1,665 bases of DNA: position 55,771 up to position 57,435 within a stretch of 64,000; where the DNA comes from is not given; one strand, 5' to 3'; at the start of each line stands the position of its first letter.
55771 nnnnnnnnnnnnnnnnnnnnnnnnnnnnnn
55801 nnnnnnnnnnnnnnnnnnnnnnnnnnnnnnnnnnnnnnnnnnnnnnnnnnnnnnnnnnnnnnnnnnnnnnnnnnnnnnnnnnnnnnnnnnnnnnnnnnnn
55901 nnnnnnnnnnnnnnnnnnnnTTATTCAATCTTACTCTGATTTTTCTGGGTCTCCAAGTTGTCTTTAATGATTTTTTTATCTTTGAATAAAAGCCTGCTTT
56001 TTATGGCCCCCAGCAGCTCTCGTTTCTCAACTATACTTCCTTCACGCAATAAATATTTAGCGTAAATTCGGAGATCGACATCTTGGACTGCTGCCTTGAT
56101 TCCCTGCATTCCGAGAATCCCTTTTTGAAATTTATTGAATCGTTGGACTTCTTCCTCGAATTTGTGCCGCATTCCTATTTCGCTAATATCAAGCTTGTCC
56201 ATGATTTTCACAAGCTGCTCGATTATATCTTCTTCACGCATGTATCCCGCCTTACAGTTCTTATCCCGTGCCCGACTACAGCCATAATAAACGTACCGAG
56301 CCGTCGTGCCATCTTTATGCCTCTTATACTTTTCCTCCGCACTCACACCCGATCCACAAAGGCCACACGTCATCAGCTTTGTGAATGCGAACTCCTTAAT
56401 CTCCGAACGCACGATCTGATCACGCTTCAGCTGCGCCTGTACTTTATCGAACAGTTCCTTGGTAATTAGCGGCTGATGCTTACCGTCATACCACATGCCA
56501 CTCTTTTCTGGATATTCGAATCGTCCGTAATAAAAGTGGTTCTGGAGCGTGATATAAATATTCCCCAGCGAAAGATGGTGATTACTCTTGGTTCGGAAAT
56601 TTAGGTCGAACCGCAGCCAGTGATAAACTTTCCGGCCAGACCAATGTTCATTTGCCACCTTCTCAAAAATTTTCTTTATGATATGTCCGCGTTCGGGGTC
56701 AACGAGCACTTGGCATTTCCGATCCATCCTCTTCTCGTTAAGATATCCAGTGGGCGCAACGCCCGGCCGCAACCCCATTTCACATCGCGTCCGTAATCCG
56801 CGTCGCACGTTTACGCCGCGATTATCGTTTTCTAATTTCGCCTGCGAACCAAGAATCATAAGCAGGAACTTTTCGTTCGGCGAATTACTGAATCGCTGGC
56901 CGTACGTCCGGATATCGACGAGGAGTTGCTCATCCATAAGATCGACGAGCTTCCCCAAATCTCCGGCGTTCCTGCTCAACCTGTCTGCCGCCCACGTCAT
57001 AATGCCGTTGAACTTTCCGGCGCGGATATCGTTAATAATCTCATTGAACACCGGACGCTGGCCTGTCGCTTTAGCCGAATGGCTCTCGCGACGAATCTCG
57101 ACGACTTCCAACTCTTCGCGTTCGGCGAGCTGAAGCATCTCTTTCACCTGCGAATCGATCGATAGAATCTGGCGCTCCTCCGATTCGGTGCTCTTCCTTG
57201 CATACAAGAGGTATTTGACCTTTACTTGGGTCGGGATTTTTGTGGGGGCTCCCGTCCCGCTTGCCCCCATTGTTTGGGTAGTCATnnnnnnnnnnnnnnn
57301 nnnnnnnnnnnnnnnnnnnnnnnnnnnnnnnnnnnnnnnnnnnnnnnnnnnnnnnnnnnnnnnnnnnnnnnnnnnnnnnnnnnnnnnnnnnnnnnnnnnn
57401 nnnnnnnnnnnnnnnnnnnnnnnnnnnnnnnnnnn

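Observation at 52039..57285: AT-rich cargo cluster: HEPN-like protein, MutH/Sau3AI-like nuclease, N6-adenine methyltransferase and a large serine recombinase, all downstream of tRNA-Ser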

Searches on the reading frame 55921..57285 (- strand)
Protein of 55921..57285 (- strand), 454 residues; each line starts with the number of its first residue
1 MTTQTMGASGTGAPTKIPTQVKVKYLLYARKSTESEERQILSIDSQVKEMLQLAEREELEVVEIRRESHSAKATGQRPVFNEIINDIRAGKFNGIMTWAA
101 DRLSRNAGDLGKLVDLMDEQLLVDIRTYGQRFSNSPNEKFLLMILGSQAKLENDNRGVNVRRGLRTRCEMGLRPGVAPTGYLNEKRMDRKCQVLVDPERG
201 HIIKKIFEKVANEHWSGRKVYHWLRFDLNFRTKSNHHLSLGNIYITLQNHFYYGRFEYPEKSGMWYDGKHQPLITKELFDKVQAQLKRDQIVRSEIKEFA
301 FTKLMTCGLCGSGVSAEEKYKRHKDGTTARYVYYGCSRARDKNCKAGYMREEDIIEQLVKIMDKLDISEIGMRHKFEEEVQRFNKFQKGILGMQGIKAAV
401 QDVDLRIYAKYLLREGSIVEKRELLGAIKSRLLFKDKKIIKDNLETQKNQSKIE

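Call 4: search_protein_families(library=pfam, proteins=[window:55921-57285:-], max_evalue=0.01)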
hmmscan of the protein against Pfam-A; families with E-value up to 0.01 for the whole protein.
window:55921-57285:- (454 aa): 3 families
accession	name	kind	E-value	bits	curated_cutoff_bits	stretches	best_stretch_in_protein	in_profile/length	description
PF00239.26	Resolvase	-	4.2e-20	72.8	23.3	1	27-171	3-143/145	Resolvase, N terminal domain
PF07508.19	Recombinase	-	2.2e-12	47.5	21.1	1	197-288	1-101/102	Recombinase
PF13408.12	Zn_ribbon_recom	-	2e-08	34.9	25.3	1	301-359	2-54/58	Recombinase zinc beta ribbon domain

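Call 5: search_protein_families(library=padloc, proteins=[window:55921-57285:-], max_evalue=0.01)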
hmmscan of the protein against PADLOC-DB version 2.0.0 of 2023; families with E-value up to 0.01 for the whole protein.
window:55921-57285:- (454 aa): 0 families

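Call 6: search_protein_families(library=ncbifam, proteins=[window:55921-57285:-], max_evalue=0.01)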
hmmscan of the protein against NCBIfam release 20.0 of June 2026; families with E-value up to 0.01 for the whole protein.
window:55921-57285:- (454 aa): 5 families
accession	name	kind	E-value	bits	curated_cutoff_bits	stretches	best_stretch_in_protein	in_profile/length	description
NF047343.1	SCCmet_CcrB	equivalog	3.7e-38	131.5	900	1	26-364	10-359/542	cassette chromosome recombinase CcrB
NF041201.1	recomb_XisF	equivalog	6.1e-23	81.5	375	1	74-361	43-352/465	fdxN element excision recombinase XisF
NF047347.1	SCCmet_CcrC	equivalog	3.8e-13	48.8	900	1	22-361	2-363/558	cassette chromosome recombinase CcrC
NF047344.1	SCCmet_CcrA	equivalog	6.1e-12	45.4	700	1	27-341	6-297/442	cassette chromosome recombinase CcrA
NF049883.1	resolv_YneB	equivalog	1.7e-09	37.4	175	1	26-175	3-150/211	YneB family resolvase-like protein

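Call 9: search_protein_families(library=phrogs, proteins=[window:55921-57285:-], max_evalue=0.001)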
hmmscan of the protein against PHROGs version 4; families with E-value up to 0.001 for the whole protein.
window:55921-57285:- (454 aa): 2 families
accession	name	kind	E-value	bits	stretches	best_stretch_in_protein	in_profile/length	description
phrog_95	-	integration and excision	3.9e-60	205.1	1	15-374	80-445/651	integrase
phrog_125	-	DNA, RNA and nucleotide metabolism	2.2e-20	74.3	1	17-288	14-250/254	DNA invertase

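Call 31: find_related_loci(query=window:55921-57285:-, collection=metagenome_contigs, flank=10000)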
Query window:55921-57285:- (454 aa) in metagenome_contigs; peptide patterns used: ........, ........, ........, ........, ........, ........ (x = any residue, [..] = any of these).
599 stretches matched a pattern (row limit reached: there are more); 393 encode a relative of the query (tblastn E <= 1e-3); the best 80 are kept; 80 distinct loci.
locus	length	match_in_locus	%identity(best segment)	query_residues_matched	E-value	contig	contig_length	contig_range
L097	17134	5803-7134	93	1-447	0e+0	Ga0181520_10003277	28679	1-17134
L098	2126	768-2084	88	1-439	0e+0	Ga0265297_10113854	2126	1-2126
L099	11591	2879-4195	87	1-439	0e+0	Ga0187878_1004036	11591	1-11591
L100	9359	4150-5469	88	1-439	0e+0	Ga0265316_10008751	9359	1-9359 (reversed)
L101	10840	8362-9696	83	1-445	0e+0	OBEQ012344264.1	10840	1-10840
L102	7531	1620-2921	83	7-442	0e+0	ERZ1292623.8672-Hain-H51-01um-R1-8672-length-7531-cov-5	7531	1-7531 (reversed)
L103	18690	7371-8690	75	1-439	0e+0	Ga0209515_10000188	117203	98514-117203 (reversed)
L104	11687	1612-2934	77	2-440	0e+0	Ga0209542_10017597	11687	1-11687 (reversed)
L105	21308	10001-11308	75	1-436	0e+0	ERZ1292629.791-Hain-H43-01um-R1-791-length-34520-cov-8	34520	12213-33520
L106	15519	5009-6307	75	1-433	0e+0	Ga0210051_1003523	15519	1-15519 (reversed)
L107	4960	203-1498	75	1-432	0e+0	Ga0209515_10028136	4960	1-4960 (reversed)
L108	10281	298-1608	75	1-437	0e+0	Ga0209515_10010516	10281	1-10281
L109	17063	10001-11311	75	1-437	0e+0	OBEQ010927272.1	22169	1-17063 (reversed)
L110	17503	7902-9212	73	1-437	0e+0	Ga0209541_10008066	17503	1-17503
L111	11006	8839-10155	73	1-439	0e+0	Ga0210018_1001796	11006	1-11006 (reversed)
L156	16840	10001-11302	66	5-439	0e+0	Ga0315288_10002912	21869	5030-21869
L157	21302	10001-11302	66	5-439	0e+0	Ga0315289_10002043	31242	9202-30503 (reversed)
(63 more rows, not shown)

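Call 32: find_related_loci(query=window:55921-57285:-, collection=viral_contigs, flank=10000)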
Query window:55921-57285:- (454 aa) in viral_contigs; peptide patterns used: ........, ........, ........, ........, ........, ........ (x = any residue, [..] = any of these).
22 stretches matched a pattern; 5 encode a relative of the query (tblastn E <= 1e-3); 5 distinct loci.
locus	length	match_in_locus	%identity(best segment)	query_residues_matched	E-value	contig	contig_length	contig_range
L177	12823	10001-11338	66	1-446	0e+0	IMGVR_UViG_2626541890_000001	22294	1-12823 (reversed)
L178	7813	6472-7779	62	1-439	0e+0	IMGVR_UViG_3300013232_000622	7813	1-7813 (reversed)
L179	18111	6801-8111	60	1-440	0e+0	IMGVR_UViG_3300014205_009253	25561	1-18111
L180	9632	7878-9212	54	5-452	4e-156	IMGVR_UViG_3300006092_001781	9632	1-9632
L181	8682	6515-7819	54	5-439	1e-153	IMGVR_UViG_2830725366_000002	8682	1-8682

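Call 36: search_protein_families(library=pfam, proteins=[L097:1158-2033:+, L097:2373-3197:+, L097:3194-4750:+, L097:7146-8903:+, L097:8875-11262:+, L097:11252-11962:+], max_evalue=0.01)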
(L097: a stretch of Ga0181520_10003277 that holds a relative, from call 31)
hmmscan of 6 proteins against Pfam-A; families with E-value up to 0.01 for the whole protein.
L097:1158-2033:+ (291 aa): 0 families

L097:2373-3197:+ (274 aa): 2 families
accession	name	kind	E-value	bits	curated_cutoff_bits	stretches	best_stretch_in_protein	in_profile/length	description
PF23343.2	REP_ORF2-G2P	-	9.5e-22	77.6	27.8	1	82-185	2-99/99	Replication-associated protein ORF2/G2P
PF20199.4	RepSA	-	6.7e-08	32.5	34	1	56-139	133-224/438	Replication initiator protein, pSAM2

L097:3194-4750:+ (518 aa): 3 families
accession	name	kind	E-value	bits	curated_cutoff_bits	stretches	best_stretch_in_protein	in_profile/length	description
PF00239.26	Resolvase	-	9.8e-21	74.8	23.3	1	4-149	2-145/145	Resolvase, N terminal domain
PF07508.19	Recombinase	-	8.3e-16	58.5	21.1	1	173-257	4-102/102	Recombinase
PF13408.12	Zn_ribbon_recom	-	1.2e-05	26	25.3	1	268-303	1-39/58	Recombinase zinc beta ribbon domain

L097:7146-8903:+ (585 aa): 3 families
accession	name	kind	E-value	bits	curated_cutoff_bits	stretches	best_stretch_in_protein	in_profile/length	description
PF01555.25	N6_N4_Mtase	-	7.7e-33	114.7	26.7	1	113-431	1-210/221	DNA methylase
PF03602.21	Cons_hypoth95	-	0.00039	20.6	24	0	106-148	106-148/182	Conserved hypothetical protein 95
PF02086.21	MethyltransfD12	-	0.0068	16.6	22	0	110-134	173-200/253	D12 class N6 adenine-specific DNA methyltransferase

L097:8875-11262:+ (795 aa): 4 families
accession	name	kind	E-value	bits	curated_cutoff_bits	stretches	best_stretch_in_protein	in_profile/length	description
PF04851.21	ResIII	-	1.1e-18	68.2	22.5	1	9-198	2-163/164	Type III restriction enzyme, res subunit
PF00270.35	DEAD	-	6.7e-05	23.1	26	1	35-197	13-160/167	DEAD/DEAH box helicase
PF18766.7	SWI2_SNF2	-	0.00014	22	26.7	1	15-199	2-157/221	SWI2/SNF2 ATPase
PF00271.37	Helicase_C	-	0.0086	16.8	23.5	0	315-375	51-109/110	Helicase conserved C-terminal domain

L097:11252-11962:+ (236 aa): 0 families

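Call 37: search_protein_families(library=padloc, proteins=[L097:1158-2033:+, L097:2373-3197:+, L097:3194-4750:+, L097:7146-8903:+, L097:8875-11262:+, L097:11252-11962:+], max_evalue=0.001)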
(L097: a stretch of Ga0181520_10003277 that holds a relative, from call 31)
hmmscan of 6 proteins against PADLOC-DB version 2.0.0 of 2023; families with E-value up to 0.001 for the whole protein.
L097:1158-2033:+ (291 aa): 0 families

L097:2373-3197:+ (274 aa): 0 families

L097:3194-4750:+ (518 aa): 0 families

L097:7146-8903:+ (585 aa): 35 families (the best 25 are shown)
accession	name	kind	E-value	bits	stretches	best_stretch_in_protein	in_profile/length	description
PDLC03642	MTase_III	-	4e-80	268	2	38-250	33-243/528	Type III methyltransferase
PDLC03634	MTase_III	-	2.1e-79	266.1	2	143-434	169-446/621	Type III methyltransferase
PDLC03644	MTase_III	-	8.8e-72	240.6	1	89-467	37-420/542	Type III methyltransferase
PDLC03641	MTase_III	-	1.5e-65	220.1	2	139-436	176-450/657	Type III methyltransferase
PDLC03639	MTase_III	-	6.2e-61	204.5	2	30-225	29-222/639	Type III methyltransferase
PDLC03645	MTase_III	-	1.9e-60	202.7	2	87-279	136-325/709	Type III methyltransferase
PDLC03640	MTase_III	-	3.9e-50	168.9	2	91-228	44-202/654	Type III methyltransferase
PDLC03646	MTase_III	-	4.2e-46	155.3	1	91-452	472-842/1057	Type III methyltransferase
PDLC03635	MTase_III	-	2.1e-44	150.4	1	83-459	211-583/708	Type III methyltransferase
PDLC03636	MTase_III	-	1.9e-41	140.5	1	46-462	4-420/575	Type III methyltransferase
PDLC03637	MTase_III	-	1.1e-38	131.1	2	32-228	68-267/513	Type III methyltransferase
PDLC03278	MTase_II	-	2e-33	114.4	2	357-434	267-342/390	Type II methyltransferase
PDLC03638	MTase_III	-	1.3e-31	107.7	1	93-452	383-683/816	Type III methyltransferase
PDLC03354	MTase_II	-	5.2e-26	89.6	2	79-240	49-222/425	Type II methyltransferase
PDLC03643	MTase_III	-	1e-22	78.9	1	151-431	1-265/465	Type III methyltransferase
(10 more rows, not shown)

L097:8875-11262:+ (795 aa): 7 families
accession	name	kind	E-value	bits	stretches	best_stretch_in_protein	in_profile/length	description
PDLC03652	REase_III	-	1.2e-22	77.8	1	13-398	5-413/809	Type III restriction enzyme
PDLC03650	REase_III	-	2.8e-16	57.1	1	161-397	225-443/898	Type III restriction enzyme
PDLC03653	REase_III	-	4e-13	46.4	1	116-399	217-493/883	Type III restriction enzyme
PDLC02707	PbeA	-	5.6e-11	39.8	1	9-198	251-414/672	PbeA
PDLC03649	REase_III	-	8.1e-07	25.3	1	330-378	493-541/973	Type III restriction enzyme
PDLC03648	REase_III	-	7.4e-06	22.3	1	325-411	304-391/871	Type III restriction enzyme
PDLC04140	mad8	-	0.00045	17.8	1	36-161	27-115/314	mads_8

L097:11252-11962:+ (236 aa): 0 families

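Call 89: search_protein_families(library=pfam, alignment_id=A4, max_evalue=0.00001)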
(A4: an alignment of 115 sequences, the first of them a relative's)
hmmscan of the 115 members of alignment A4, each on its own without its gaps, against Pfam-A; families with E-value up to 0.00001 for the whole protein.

A. member 1, L097:7146-8903:+ (585 aa): 1 family
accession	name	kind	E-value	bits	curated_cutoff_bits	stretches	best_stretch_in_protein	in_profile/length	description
PF01555.25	N6_N4_Mtase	-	7.7e-33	114.7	26.7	1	113-431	1-210/221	DNA methylase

B. families by the number of members that match (of 115 scanned): 123 families (the first 25 are shown)
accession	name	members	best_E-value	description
PF13304.12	AAA_21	4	4.8e-19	AAA domain, putative AbiEii toxin, Type IV TA system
PF00005.33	ABC_tran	3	1.1e-35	ABC transporter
PF01555.25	N6_N4_Mtase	3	7.7e-33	DNA methylase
PF12869.13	tRNA_anti-like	3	1.7e-21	tRNA_anti-like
PF16576.10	HlyD_D23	3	2.2e-13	Barrel-sandwich domain of CusB or HlyD membrane-fusion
PF04471.18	Mrr_cat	2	1.6e-30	Restriction endonuclease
PF06114.19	Peptidase_M78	2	2.5e-26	IrrE N-terminal-like domain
PF04851.21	ResIII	2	1.3e-24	Type III restriction enzyme, res subunit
PF02579.22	Nitro_FeMo-Co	2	5.3e-22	Dinitrogenase iron-molybdenum cofactor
PF13365.12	Trypsin_2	2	4e-16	Trypsin-like peptidase domain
PF01381.28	HTH_3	2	3e-15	Helix-turn-helix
PF18741.7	MTES_1575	2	1.8e-13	REase_MTES_1575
PF22722.2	NA-iREase1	2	1e-12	NACHT-associated inactive Restriction Endonuclease 1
PF00037.32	Fer4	2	1.3e-12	4Fe-4S binding domain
PF13437.12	HlyD_3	2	1.8e-12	HlyD family secretion protein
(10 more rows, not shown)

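Call 90: search_protein_families(library=padloc, alignment_id=A4, max_evalue=1e-10)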
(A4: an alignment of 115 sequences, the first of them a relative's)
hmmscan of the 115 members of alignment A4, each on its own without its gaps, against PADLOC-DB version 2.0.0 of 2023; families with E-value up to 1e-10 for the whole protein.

A. member 1, L097:7146-8903:+ (585 aa): 20 families
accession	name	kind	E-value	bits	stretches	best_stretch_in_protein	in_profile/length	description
PDLC03642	MTase_III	-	4e-80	268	2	38-250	33-243/528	Type III methyltransferase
PDLC03634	MTase_III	-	2.1e-79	266.1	2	143-434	169-446/621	Type III methyltransferase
PDLC03644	MTase_III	-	8.8e-72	240.6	1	89-467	37-420/542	Type III methyltransferase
PDLC03641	MTase_III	-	1.5e-65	220.1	1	139-436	176-450/657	Type III methyltransferase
PDLC03639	MTase_III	-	6.2e-61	204.5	2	30-225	29-222/639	Type III methyltransferase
PDLC03645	MTase_III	-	1.9e-60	202.7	2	87-279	136-325/709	Type III methyltransferase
PDLC03640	MTase_III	-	3.9e-50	168.9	2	91-228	44-202/654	Type III methyltransferase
PDLC03646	MTase_III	-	4.2e-46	155.3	1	91-452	472-842/1057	Type III methyltransferase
PDLC03635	MTase_III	-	2.1e-44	150.4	1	83-459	211-583/708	Type III methyltransferase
PDLC03636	MTase_III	-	1.9e-41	140.5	1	46-462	4-420/575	Type III methyltransferase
PDLC03637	MTase_III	-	1.1e-38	131.1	2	32-228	68-267/513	Type III methyltransferase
PDLC03278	MTase_II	-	2e-33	114.4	2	357-434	267-342/390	Type II methyltransferase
PDLC03638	MTase_III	-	1.3e-31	107.7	1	93-452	383-683/816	Type III methyltransferase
PDLC03354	MTase_II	-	5.2e-26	89.6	1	79-240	49-222/425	Type II methyltransferase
PDLC03643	MTase_III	-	1e-22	78.9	1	151-431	1-265/465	Type III methyltransferase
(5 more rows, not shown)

B. families by the number of members that match (of 115 scanned): 306 families (the first 25 are shown)
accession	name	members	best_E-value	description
PDLC04135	mad3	4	6.6e-36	mads_3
PDLC04819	PDC-S02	3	2.9e-136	-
PDLC04140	mad8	3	4.3e-12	mads_8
PDLC03367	MTase_II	2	3.1e-139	Type II methyltransferase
PDLC03239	MTase_II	2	2e-99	Type II methyltransferase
PDLC03032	MTase_I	2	9.2e-98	Type I methyltransferase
PDLC04815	PDC-S02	2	4.9e-84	-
PDLC04824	PDC-S02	2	2.3e-82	-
PDLC02367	PycC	2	6.1e-76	-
PDLC04799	PDC-S02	2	1.4e-66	-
PDLC02369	PycC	2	1.4e-65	-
PDLC00766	PycC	2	1.4e-60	Pycsar cyclase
PDLC04134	mad2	2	7.1e-53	mads_2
PDLC00763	PycC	2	1.1e-49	Pycsar cyclase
PDLC04806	PDC-S02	2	1e-45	-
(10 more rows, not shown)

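Call 96: search_protein_families(library=phrogs, proteins=[L179:8124-9140:-, L179:9144-10226:-, L179:10183-11802:-, L179:11803-12825:-, L179:14004-17045:-, L156:6923-8242:+, L156:8579-9901:+, L156:14795-15907:-, L156:13578-14294:-, L156:11396-11944:-], max_evalue=0.001)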
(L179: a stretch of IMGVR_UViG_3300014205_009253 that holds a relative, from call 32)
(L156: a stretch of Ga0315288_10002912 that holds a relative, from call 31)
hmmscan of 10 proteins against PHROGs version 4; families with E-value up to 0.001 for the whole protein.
L179:8124-9140:- (338 aa): 0 families

L179:9144-10226:- (360 aa): 0 families

L179:10183-11802:- (539 aa): 9 families
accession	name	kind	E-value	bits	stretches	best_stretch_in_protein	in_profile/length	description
phrog_10183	-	other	1.8e-23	83.7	2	184-414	360-635/889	DNA methyltransferase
phrog_67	-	other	4.3e-16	60.1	2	43-164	292-388/743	DNA methyltransferase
phrog_18146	-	other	2.4e-14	54.1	2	29-92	45-109/452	DNA methyltransferase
phrog_498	-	other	1.6e-08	34.5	1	36-84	362-410/633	DNA methyltransferase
phrog_18293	-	other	2.1e-06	28.7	1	35-83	48-96/119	methyltransferase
phrog_23148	-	unknown function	3.4e-06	28.2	1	36-87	88-139/165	-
phrog_3008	-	other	3.9e-06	27.3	1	36-94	153-211/244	DNA methyltransferase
phrog_12517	-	unknown function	0.0002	21.6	0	49-95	102-148/316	-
phrog_16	-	DNA, RNA and nucleotide metabolism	0.00041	19.6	1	37-84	852-899/986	DNA helicase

L179:11803-12825:- (340 aa): 10 families
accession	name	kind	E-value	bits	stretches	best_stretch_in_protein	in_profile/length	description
phrog_498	-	other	2.7e-24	86.7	1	113-187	353-427/633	DNA methyltransferase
phrog_67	-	other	1.2e-23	85.1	1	95-221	268-364/743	DNA methyltransferase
phrog_3008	-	other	1.2e-18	68.3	1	97-200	128-233/244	DNA methyltransferase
phrog_23085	-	unknown function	1.9e-15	57.8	1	110-186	35-111/138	-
phrog_12517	-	unknown function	1.7e-11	44.9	1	119-219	86-195/316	-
phrog_18293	-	other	5.9e-11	43.4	1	119-185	46-112/119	methyltransferase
phrog_8769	-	other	1.9e-10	41.5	1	135-180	8-53/71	methyltransferase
phrog_6952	-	other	1e-09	39.5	1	115-181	110-176/181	DNA methyltransferase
phrog_16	-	DNA, RNA and nucleotide metabolism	3.9e-08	33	1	123-183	852-912/986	DNA helicase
phrog_18146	-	other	1.4e-06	28.5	1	120-170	50-101/452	DNA methyltransferase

L179:14004-17045:- (1013 aa): 0 families

L156:6923-8242:+ (439 aa): 25 families
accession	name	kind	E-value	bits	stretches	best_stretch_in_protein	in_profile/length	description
phrog_498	-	other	3.1e-86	291.3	1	2-436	29-428/633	DNA methyltransferase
phrog_67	-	other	5.7e-33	115.9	1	149-435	109-351/743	DNA methyltransferase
phrog_620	-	DNA, RNA and nucleotide metabolism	1.4e-30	108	1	2-140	3-144/217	ParB-like partition protein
phrog_8071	-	DNA, RNA and nucleotide metabolism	3.2e-23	83.6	1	3-201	2-206/389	ParB-like partition protein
phrog_9353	-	unknown function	2.9e-22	80.7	1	14-130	17-137/245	-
phrog_3008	-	other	8.4e-18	65.5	1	368-434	152-218/244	DNA methyltransferase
phrog_723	-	DNA, RNA and nucleotide metabolism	5.9e-17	63.2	1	5-184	10-195/223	ParB-like partition protein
phrog_5475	-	unknown function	2.7e-16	60.4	1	8-108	3-95/458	-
phrog_940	-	DNA, RNA and nucleotide metabolism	2.6e-15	57.6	1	5-128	3-123/388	nuclease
phrog_930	-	DNA, RNA and nucleotide metabolism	1.9e-12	48.5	1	5-143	4-142/223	ParB-like partition protein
phrog_15396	-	DNA, RNA and nucleotide metabolism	7.5e-12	46.6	1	5-133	1-133/258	ParB-like partition nuclease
phrog_23085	-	unknown function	1.6e-10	41.8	1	339-432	20-110/138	-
phrog_7405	-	unknown function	8.1e-10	39.8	1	4-109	20-126/250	-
phrog_2159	-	DNA, RNA and nucleotide metabolism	1.6e-09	38.6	1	7-98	60-158/365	ParB-like partition protein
phrog_26387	-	DNA, RNA and nucleotide metabolism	1.8e-09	38.4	1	6-94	8-97/252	ParB-like partition nuclease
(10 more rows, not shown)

L156:8579-9901:+ (440 aa): 5 families
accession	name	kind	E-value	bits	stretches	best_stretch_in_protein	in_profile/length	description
phrog_2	-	head and packaging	3.5e-34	119.7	1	19-415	264-598/807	terminase large subunit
phrog_2472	-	unknown function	1.3e-33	117.7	1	219-410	110-308/324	-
phrog_7579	-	head and packaging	1.9e-11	44.7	1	24-225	8-218/239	terminase large subunit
phrog_5989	-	head and packaging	1.6e-07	31.8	1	32-140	155-266/347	terminase large subunit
phrog_9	-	head and packaging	6.7e-05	22.9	1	38-163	228-359/812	terminase large subunit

L156:14795-15907:- (370 aa): 0 families

L156:13578-14294:- (238 aa): 1 family
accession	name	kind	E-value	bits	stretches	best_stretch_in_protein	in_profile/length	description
phrog_33510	-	unknown function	3e-09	37.8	1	12-225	5-211/226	-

L156:11396-11944:- (182 aa): 0 families
